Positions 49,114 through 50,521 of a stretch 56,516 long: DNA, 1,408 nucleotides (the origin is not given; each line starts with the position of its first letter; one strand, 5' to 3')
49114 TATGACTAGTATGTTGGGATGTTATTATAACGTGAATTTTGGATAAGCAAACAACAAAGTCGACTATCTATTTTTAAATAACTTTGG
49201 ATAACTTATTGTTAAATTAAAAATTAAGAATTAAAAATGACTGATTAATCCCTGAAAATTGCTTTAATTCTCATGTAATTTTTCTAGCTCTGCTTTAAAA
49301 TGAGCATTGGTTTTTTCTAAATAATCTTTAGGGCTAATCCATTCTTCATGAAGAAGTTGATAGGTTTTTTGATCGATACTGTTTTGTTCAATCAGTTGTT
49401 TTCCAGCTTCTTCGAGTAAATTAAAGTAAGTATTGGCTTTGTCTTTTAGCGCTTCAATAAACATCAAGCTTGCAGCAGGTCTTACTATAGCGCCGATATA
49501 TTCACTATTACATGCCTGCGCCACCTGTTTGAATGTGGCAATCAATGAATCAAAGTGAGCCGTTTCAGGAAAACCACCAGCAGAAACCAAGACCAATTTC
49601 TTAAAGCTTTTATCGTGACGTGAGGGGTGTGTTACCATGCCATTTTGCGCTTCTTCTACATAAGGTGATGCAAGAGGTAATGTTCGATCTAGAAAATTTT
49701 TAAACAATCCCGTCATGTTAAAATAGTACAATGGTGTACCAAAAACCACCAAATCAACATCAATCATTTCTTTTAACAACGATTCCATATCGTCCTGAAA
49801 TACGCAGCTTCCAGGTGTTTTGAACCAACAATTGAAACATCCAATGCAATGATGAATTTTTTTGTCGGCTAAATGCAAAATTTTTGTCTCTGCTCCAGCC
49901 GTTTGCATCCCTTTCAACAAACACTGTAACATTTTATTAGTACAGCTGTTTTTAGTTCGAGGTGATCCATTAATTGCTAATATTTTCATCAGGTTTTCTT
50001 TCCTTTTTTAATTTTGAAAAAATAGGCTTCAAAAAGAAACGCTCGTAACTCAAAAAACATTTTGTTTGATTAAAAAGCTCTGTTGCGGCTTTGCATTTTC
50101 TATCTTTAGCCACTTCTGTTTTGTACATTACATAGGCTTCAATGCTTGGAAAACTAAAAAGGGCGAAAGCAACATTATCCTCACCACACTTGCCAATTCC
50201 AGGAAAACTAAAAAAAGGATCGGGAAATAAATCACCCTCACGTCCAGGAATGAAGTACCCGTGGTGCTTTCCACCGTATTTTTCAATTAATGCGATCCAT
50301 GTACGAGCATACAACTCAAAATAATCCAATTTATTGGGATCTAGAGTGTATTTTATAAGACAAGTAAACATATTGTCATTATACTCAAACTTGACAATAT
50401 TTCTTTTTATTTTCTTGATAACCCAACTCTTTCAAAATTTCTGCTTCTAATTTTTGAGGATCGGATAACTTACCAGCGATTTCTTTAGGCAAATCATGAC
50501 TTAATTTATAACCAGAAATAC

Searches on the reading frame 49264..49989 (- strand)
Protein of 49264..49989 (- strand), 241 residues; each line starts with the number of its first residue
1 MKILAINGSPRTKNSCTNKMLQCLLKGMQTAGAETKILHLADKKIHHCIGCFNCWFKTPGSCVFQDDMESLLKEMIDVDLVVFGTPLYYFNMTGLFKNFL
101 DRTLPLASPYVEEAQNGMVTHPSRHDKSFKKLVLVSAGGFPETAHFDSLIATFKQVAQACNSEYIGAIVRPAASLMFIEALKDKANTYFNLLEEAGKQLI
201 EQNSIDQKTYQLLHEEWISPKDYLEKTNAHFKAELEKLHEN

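Call 72: search_protein_families(library=pfam, proteins=[window:49264-49989:-], max_evalue=0.00001)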
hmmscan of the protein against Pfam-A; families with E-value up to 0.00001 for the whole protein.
window:49264-49989:- (241 aa): 2 families
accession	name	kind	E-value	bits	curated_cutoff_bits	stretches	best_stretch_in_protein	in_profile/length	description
PF03358.20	FMN_red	-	5.4e-25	88.2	24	1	1-103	1-96/152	NADPH-dependent FMN reductase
PF02525.22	Flavodoxin_2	-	9.6e-18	65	27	1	1-169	1-174/198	Flavodoxin-like fold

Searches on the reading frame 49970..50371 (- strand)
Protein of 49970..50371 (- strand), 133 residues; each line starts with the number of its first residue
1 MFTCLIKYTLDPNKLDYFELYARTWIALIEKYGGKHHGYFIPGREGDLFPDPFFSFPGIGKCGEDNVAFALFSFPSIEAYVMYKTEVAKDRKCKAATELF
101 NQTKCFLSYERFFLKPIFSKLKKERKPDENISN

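Call 72: search_protein_families(library=pfam, proteins=[window:49970-50371:-], max_evalue=0.00001)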
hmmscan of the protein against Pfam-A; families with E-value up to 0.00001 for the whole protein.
window:49970-50371:- (133 aa): 1 family
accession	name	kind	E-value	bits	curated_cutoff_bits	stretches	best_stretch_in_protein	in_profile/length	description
PF07978.19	NIPSNAP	-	2.4e-10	40.9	22.3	0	5-46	3-44/102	NIPSNAP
